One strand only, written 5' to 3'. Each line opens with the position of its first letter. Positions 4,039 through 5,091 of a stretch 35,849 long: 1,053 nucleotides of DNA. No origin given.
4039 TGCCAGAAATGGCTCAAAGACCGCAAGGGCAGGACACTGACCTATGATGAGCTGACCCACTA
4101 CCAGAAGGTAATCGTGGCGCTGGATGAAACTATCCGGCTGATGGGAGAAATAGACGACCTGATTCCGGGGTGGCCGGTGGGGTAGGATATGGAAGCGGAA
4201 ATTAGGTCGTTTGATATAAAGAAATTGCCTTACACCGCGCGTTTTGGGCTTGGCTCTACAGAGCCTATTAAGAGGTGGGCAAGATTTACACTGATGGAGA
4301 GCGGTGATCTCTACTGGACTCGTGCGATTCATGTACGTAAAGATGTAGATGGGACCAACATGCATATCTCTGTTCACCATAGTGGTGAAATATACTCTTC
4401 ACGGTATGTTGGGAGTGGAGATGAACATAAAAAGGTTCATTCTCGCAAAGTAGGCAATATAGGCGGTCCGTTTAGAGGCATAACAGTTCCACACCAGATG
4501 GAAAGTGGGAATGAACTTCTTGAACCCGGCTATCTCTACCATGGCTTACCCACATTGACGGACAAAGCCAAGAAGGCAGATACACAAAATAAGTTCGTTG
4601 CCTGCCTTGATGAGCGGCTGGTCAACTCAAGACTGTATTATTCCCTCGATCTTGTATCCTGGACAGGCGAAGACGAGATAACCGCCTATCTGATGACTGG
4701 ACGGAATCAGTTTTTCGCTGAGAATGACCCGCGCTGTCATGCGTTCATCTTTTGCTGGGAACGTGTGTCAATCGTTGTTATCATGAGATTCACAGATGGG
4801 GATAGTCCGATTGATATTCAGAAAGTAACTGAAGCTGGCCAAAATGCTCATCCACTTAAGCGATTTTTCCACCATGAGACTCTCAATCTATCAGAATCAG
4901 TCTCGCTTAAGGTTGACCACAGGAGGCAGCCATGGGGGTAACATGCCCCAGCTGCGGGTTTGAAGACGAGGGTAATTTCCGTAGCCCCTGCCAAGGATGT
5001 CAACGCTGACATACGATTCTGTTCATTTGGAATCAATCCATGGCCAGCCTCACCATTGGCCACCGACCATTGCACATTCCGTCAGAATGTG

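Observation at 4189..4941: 250-aa orphan ORF probably translationally coupled to the Type IIG enzyme: candidate new accessory or effector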

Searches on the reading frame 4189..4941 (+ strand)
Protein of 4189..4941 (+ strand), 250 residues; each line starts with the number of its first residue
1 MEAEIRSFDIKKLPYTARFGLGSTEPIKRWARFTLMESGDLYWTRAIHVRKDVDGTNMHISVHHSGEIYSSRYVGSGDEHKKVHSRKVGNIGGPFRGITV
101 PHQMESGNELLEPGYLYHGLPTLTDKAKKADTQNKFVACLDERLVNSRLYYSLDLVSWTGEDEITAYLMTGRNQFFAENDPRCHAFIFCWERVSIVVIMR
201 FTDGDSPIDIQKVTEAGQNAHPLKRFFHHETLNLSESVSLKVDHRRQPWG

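Call 4: search_protein_families(library=pfam, proteins=[window:4189-4941:+], max_evalue=1)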
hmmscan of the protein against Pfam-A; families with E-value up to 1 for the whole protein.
window:4189-4941:+ (250 aa): 0 families

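Call 5: search_protein_families(library=padloc, proteins=[window:4189-4941:+], max_evalue=1)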
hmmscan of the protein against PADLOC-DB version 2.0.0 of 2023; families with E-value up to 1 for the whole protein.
window:4189-4941:+ (250 aa): 0 families

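Call 6: search_protein_families(library=ncbifam, proteins=[window:4189-4941:+], max_evalue=1)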
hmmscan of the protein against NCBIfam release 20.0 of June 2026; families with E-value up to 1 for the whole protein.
window:4189-4941:+ (250 aa): 0 families

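Call 7: find_homologous_proteins(query=window:4189-4941:+, max_evalue=0.001)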
Query window:4189-4941:+ (250 aa): 35 proteins with E <= 0.001 among 141 candidates.
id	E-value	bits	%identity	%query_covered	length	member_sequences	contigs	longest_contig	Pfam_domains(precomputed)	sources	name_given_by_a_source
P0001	4.8e-171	585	100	100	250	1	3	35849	-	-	-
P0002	4.3e-128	444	81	97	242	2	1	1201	-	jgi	jgi:hypothetical protein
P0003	4.6e-115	402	72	97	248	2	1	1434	-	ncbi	-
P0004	2.4e-110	386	68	99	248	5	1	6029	-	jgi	jgi:hypothetical protein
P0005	2.2e-109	383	70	98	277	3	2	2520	-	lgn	-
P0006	2.5e-109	383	74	91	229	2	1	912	-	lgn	-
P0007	5.7e-108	378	68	97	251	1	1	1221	-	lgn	-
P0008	7.9e-108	378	70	97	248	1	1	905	-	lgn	-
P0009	1.2e-105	371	69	94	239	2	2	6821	-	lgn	-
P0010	1.3e-104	367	65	98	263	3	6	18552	-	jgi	-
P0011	1.7e-104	367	69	97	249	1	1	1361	-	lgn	-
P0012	2.5e-103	363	69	96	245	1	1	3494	-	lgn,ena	-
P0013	2.3e-102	360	67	95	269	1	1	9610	-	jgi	-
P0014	4.6e-99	349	64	99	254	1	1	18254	-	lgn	-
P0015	5.2e-99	349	64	98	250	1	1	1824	-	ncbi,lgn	-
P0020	6.9e-94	332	61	100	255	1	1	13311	-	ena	-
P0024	1.6e-88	315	60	97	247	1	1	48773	-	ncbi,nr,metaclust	ncbi:MAG: hypothetical protein A2Z29_04770 [Chloroflexi bacterium RBG_16_56_11]|nr:MAG: hypothetical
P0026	2.5e-82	294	58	90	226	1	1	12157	-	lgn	-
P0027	8.8e-77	276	54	98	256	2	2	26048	-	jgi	jgi:hypothetical protein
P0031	2.8e-71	258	53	91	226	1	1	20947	-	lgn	-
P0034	1.8e-56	210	67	56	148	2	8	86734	-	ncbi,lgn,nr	ncbi:MAG: hypothetical protein AAGB97_02670 [Dehalococcoidia bacterium]|nr:hypothetical protein [Chl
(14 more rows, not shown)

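Call 9: search_solved_structures(query=window:4189-4938:+, max_evalue=10)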
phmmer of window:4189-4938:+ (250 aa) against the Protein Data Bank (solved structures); distinct sequences matched with E-value up to 10: 0.

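Call 11: find_encoding_contigs(protein=P0024, flank=10000, max_places=3)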
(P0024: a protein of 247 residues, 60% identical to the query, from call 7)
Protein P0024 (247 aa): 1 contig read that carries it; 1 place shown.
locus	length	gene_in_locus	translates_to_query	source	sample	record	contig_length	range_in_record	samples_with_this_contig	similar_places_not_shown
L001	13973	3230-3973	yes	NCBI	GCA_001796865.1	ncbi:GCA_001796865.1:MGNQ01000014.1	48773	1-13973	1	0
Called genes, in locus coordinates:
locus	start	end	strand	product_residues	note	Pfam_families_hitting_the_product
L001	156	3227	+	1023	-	PF02384:N6_Mtase, PF20473:MmeI_Mtase (weak), PF07669:Eco57I (weak), PF18135:Type_ISP_C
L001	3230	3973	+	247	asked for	-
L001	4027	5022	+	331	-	-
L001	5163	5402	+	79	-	PF04014:MazE_antitoxin, PF14250:AbrB-like (weak)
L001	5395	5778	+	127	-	PF01850:PIN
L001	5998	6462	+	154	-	-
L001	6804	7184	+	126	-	-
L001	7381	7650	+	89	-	-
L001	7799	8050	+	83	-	-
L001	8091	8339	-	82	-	-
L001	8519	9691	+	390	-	PF00083:Sugar_tr (weak), PF07690:MFS_1, PF12832:MFS_1_like, PF07690:MFS_1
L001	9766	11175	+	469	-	-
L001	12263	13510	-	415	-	PF02403:Seryl_tRNA_N, PF00587:tRNA-synt_2b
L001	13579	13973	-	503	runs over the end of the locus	PF01336:tRNA_anti-codon, PF00152:tRNA-synt_2, PF01409:tRNA-synt_2d (faint)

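Call 12: find_encoding_contigs(protein=P0027, flank=10000, max_places=3)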
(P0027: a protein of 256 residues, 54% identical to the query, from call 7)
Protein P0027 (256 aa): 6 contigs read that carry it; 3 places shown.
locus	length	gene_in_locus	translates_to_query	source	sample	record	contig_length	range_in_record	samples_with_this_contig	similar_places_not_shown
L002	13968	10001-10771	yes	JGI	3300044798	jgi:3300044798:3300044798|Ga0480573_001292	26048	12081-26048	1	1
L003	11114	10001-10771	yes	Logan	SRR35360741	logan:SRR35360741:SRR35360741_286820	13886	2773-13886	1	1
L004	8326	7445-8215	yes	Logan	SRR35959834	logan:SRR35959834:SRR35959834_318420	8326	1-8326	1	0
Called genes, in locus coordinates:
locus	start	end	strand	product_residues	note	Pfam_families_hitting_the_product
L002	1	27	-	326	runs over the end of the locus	PF02653:BPD_transp_2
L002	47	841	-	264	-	PF02653:BPD_transp_2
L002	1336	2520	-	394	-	PF13433:Peripla_BP_5, PF13458:Peripla_BP_6, PF01094:ANF_receptor (weak)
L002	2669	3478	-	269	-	PF00106:adh_short, PF13561:adh_short_C2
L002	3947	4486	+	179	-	PF00440:TetR_N, PF17932:TetR_C_24, PF17935:TetR_C_27 (weak)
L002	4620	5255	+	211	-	PF02525:Flavodoxin_2, PF03358:FMN_red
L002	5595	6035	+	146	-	PF03061:4HBT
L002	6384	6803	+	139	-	PF10604:Polyketide_cyc2, PF03364:Polyketide_cyc (weak)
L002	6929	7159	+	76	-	-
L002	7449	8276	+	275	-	PF00089:Trypsin (weak), PF13365:Trypsin_2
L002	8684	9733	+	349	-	PF13208:TerB_N (faint)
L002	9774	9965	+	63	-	PF18135:Type_ISP_C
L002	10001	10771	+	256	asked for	-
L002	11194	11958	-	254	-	PF00753:Lactamase_B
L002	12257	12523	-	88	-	-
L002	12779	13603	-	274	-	PF13276:HTH_21, PF00665:rve, PF13683:rve_3, PF13333:rve_2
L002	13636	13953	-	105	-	PF01527:HTH_Tnp_1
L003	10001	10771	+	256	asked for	-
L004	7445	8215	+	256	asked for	-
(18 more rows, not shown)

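Call 13: find_encoding_contigs(protein=P0034, flank=8000, max_places=3)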
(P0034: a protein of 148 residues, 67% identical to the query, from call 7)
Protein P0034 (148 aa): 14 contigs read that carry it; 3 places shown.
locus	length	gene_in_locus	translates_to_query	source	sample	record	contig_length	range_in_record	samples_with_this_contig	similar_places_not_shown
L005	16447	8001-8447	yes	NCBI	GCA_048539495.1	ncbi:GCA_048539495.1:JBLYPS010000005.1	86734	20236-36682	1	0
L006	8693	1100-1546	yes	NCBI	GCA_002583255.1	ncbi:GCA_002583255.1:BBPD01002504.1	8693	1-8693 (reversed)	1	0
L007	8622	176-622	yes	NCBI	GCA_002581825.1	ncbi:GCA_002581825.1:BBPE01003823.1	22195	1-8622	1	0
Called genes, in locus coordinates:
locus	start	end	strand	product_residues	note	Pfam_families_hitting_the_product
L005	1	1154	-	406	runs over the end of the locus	PF00817:IMS, PF11798:IMS_HHH, PF21999:IMS_HHH_1, PF11799:IMS_C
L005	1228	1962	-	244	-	PF18854:baeRF_family10, PF03464:eRF1_2, PF18859:acVLRF1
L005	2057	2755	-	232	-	PF00583:Acetyltransf_1, PF13673:Acetyltransf_10, PF13508:Acetyltransf_7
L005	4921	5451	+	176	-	PF05198:IF3_N, PF00707:IF3_C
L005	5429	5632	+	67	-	PF01632:Ribosomal_L35p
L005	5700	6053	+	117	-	PF00453:Ribosomal_L20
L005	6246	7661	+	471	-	-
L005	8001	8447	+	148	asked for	-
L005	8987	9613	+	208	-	-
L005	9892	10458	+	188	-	PF13646:HEAT_2 (weak)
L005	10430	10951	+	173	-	-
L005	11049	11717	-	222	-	PF10056:DUF2293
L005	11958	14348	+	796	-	PF00515:TPR_1 (faint), PF13181:TPR_8 (faint), PF13431:TPR_17 (faint), PF13176:TPR_7 (faint), PF13424:TPR_12 (faint), PF02810:SEC-C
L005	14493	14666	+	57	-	-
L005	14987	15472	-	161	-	PF18930:DUF5679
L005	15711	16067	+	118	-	-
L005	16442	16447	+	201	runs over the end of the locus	-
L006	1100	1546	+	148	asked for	-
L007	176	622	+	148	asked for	-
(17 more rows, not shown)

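Call 14: find_encoding_contigs(protein=P0031, flank=8000, max_places=2)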
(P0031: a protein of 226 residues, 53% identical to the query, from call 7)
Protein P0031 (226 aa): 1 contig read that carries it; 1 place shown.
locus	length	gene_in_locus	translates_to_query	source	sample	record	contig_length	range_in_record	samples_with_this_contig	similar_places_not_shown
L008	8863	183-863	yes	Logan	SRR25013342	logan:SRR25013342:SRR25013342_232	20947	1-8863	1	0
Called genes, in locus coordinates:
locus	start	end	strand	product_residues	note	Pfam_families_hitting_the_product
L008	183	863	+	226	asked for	-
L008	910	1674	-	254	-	PF10370:Rv2993c-like_N, PF01557:FAA_hydrolase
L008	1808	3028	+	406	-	PF01960:ArgJ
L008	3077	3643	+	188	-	-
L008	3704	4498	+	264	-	PF00696:AA_kinase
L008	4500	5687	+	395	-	PF00202:Aminotran_3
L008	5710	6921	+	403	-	PF00764:Arginosuc_synth, PF20979:Arginosuc_syn_C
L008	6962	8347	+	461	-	PF00206:Lyase_1, PF14698:ASL_C2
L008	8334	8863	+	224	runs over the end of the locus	PF00834:Ribul_P_3_epim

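Call 15: find_encoding_contigs(protein=P0010, flank=8000, max_places=3)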
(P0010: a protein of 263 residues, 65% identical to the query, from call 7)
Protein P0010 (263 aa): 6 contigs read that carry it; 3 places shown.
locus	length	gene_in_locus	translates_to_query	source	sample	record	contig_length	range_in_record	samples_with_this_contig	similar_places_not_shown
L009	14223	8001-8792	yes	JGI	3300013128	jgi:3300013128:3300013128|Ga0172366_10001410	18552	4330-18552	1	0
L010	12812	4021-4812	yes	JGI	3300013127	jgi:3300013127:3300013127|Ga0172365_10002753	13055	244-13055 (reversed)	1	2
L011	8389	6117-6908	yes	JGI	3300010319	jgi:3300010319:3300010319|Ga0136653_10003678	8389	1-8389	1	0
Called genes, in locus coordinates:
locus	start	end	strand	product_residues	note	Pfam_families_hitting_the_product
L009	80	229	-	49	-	PF05534:HicB (faint), PF23807:RHH_10 (weak)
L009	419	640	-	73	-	-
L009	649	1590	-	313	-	PF00041:fn3 (weak)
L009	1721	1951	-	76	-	-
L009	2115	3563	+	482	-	PF00520:Ion_trans, PF01544:CorA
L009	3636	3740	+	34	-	-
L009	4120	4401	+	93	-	-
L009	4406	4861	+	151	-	PF01850:PIN, PF10130:PIN_2 (faint)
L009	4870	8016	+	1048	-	PF02384:N6_Mtase, PF20473:MmeI_Mtase (weak), PF07669:Eco57I, PF18135:Type_ISP_C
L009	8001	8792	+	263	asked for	-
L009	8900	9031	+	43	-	-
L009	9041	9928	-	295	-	PF01680:SOR_SNZ, PF05690:ThiG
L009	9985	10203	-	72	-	PF00313:CSD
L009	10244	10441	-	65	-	-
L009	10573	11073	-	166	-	-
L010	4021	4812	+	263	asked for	-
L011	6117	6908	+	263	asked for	-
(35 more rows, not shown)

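Call 16: find_encoding_contigs(protein=P0014, flank=8000, max_places=2)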
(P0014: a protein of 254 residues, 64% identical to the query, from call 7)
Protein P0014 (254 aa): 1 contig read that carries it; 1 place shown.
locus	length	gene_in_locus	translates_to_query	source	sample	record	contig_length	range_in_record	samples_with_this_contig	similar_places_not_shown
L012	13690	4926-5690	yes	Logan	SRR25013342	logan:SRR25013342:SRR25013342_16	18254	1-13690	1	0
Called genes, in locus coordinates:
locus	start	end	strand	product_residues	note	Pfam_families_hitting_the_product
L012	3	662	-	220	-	?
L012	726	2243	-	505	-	PF05157:MshEN, PF00437:T2SSE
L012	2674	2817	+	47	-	PF18930:DUF5679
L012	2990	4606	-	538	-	PF13289:SIR2_2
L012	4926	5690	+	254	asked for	-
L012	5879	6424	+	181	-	-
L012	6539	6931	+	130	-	-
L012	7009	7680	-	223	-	-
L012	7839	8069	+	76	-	-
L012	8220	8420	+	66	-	-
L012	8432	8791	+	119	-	-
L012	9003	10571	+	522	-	PF00239:Resolvase, PF07508:Recombinase, PF13408:Zn_ribbon_recom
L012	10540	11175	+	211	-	PF01078:Mg_chelatase, PF13335:Mg_chelatase_C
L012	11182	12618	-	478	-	-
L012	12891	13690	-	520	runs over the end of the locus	-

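Call 20: find_encoding_contigs(protein=P0020, flank=8000, max_places=2)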
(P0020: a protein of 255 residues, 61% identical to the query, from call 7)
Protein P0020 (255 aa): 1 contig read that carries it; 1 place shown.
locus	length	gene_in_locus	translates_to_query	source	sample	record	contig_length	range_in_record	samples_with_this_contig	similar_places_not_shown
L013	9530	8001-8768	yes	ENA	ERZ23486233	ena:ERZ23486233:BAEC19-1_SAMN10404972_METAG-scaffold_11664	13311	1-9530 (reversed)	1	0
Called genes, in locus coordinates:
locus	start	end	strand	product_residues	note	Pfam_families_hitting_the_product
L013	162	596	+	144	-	-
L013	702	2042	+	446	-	-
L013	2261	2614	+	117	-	PF07883:Cupin_2 (weak)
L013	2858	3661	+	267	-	-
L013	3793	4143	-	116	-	PF13560:HTH_31, PF01381:HTH_3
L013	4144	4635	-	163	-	PF13482:RNase_H_2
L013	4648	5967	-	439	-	PF00753:Lactamase_B, PF00932:LTD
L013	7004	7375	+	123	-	-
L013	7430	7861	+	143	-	-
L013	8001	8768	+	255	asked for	-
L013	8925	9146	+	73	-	-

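Call 21: find_encoding_contigs(protein=P0026, flank=8000, max_places=2)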
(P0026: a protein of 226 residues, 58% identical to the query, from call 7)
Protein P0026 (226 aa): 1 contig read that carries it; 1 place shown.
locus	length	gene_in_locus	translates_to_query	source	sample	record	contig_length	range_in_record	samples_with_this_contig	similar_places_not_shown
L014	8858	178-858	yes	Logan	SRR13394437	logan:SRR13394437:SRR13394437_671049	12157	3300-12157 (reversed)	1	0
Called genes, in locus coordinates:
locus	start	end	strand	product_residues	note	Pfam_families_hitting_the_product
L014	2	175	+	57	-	?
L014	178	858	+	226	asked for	-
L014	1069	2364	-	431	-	PF05977:MFS_3, PF07690:MFS_1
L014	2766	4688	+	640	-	PF00501:AMP-binding, PF23562:AMP-binding_C_3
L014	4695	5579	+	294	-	PF02653:BPD_transp_2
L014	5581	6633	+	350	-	PF02653:BPD_transp_2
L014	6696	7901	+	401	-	PF13458:Peripla_BP_6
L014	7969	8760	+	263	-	PF00005:ABC_tran, PF13304:AAA_21 (faint)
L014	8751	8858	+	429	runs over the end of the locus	PF00501:AMP-binding, PF14535:AMP-binding_C_2 (weak)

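Call 22: find_encoding_contigs(protein=P0013, flank=8000, max_places=2)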
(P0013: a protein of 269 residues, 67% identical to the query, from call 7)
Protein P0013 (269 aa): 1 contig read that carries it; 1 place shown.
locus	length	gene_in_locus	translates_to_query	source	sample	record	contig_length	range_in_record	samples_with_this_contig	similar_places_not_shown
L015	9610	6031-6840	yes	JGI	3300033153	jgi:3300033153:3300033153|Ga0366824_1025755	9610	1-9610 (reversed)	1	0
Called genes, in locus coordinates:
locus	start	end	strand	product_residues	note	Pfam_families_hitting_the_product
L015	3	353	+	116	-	?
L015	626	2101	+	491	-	-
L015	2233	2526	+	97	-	-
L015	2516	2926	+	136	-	PF01850:PIN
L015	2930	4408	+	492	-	PF02384:N6_Mtase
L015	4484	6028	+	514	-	PF18135:Type_ISP_C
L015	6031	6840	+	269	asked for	-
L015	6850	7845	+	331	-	PF01939:NucS_C (faint)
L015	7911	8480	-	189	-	-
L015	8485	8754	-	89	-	-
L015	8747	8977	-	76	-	-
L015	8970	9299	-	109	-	-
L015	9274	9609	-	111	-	?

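Call 24: search_protein_representatives(protein=window:4189-4938:+)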
Query: 250 residues. Proteins with E-value up to 0.001 (for the whole library): 16; up to 1e-10: 11; up to 1e-30: 5. The best 16 are listed.
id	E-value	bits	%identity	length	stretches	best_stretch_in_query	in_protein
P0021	1.9e-92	325.8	60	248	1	1-243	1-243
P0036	6.1e-57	209.4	45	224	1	3-227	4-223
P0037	2.4e-53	197.7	48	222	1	3-232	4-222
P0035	1.3e-52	195.2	64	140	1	1-140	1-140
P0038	1.5e-32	129.5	43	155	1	100-243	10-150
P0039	2.1e-25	106.1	44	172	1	103-241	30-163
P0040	4.8e-24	101.6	48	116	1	140-239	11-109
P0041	1.6e-23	100.0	56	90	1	1-85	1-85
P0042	6.8e-22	94.6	32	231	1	7-240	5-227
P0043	9.4e-20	87.6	35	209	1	19-234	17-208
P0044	2.4e-13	66.6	28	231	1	18-237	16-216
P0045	1.1e-10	57.9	62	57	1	186-237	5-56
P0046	1.6e-10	57.4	40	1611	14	36-65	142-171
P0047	2.6e-08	50.1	28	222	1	20-211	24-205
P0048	1.4e-07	47.7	35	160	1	20-153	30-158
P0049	7.7e-07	45.3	31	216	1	17-232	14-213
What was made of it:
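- No fusion protein turned up in an exhaustive HMMER scan (call 24).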

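Call 25: predict_structure(alignment_id=A1)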
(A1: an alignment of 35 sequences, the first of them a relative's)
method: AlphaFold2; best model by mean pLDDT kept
length: 250 residues; sequences in the alignment: 35
mean_pLDDT: 83.5   pTM: 0.80
mean pLDDT of the five models: 83.5, 81.4, 80.7, 77.6, 77.6
residues with pLDDT >= 90: 154; 70-90: 51; 50-70: 17; < 50: 28
segments of 3 or more residues with pLDDT < 50: 51-53, 225-227, 229-250
pLDDT, mean of each block of 10 residues (from residue 1): 94 95 93 94 81 66 94 76 90 91 93 88 86 93 96 95 91 82 97 96 95 82 49 35 38
secondary structure, 60 per line:
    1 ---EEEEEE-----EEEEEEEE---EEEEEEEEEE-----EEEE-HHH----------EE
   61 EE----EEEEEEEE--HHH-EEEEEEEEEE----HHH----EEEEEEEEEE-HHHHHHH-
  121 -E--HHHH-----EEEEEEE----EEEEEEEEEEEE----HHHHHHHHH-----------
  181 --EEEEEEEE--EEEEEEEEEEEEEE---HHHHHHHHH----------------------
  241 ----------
elements in order: E4-9 E15-22 E26-35 E41-44 E59-62 E67-74 E81-90 E102-111 H113-119 H125-128 E134-140 E145-156 H161-169 E183-190 E193-206 H210-218
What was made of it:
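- On RM controller (C) protein: The model is mostly beta (call 25).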

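Call 28: fold_search(model_id=the predicted structure, library=pdb)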
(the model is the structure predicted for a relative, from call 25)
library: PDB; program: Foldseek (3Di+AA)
matches with E <= 10: 787; with E <= 0.001: 0
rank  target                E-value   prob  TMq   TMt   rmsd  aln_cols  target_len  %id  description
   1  2p4b_B                2.0e-02  0.09  0.12  0.12  19.6       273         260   10  Crystal structure of E.coli RseB (released 2007-05-22)
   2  2v43_C                2.0e-02  0.09  0.13  0.11  21.4       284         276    9  Crystal structure of RseB: a sensor for periplasmic stress response in E. coli (released 2007-08-28)
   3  3m4w_C                2.3e-02  0.10  0.12  0.11  18.3       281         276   10  Structural basis for the negative regulation of bacterial stress response by RseB (released 2010-05-05)
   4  7rah_B                2.6e-02  0.11  0.13  0.14  19.6       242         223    8  Adenylate cyclase toxin RTX domain fragment bound to M1H5 Fab and M2B10 Fab (released 2021-09-15)
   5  7jvd_H                3.3e-02  0.09  0.12  0.14  17.8       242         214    7  Fab of 5.6 monoclonal mouse IgG1 co-crystallized with the trisaccharide form of serotype 3 pneumococcal capsular polys (released 2021-06-30)
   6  8euq_C                4.6e-02  0.08  0.12  0.14  19.6       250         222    7  Crystal structure of HLA-DRA*01:01/HLA-DRB1*04:01 in complex with c44H10 Fab (released 2023-04-19)
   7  2v43_A                4.6e-02  0.08  0.12  0.12  19.2       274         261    8  Crystal structure of RseB: a sensor for periplasmic stress response in E. coli (released 2007-08-28)
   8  3m4w_A                5.1e-02  0.08  0.13  0.12  18.3       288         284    9  Structural basis for the negative regulation of bacterial stress response by RseB (released 2010-05-05)
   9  3jcm_B                5.7e-02  0.23  0.20  0.14  13.5       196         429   13  Cryo-EM structure of the spliceosomal U4/U6.U5 tri-snRNP (released 2016-02-24)
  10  5wtg_B                5.7e-02  0.07  0.11  0.13  19.3       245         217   11  Crystal structure of the Fab fragment of anti-HAV antibody R10 (released 2017-01-25)
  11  6xsn_H                7.2e-02  0.08  0.13  0.15  18.0       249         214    8  Crystal structure of NHP VD20.5A4 Fab in complex with 16055 V1V2 1FD6 scaffold (released 2021-07-21)
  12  2p4b_A                8.0e-02  0.06  0.12  0.11  21.2       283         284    8  Crystal structure of E.coli RseB (released 2007-05-22)
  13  7rxl_C                9.0e-02  0.07  0.13  0.14  19.2       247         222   10  Fab1488 in complex with the C-terminal alpha-TSR domain of P. falciparum (released 2022-03-16)
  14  7z6q_J                9.0e-02  0.06  0.14  0.11  18.4       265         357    7  Cryo-EM structure of the whole photosynthetic complex from the green sulfur bacteria (released 2023-02-08)
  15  4qt8_B                9.5e-02  0.10  0.14  0.08  18.8       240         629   11  Crystal Structure of RON Sema-PSI-IPT1 extracellular domains in complex with MSP beta-chain (released 2014-09-17)
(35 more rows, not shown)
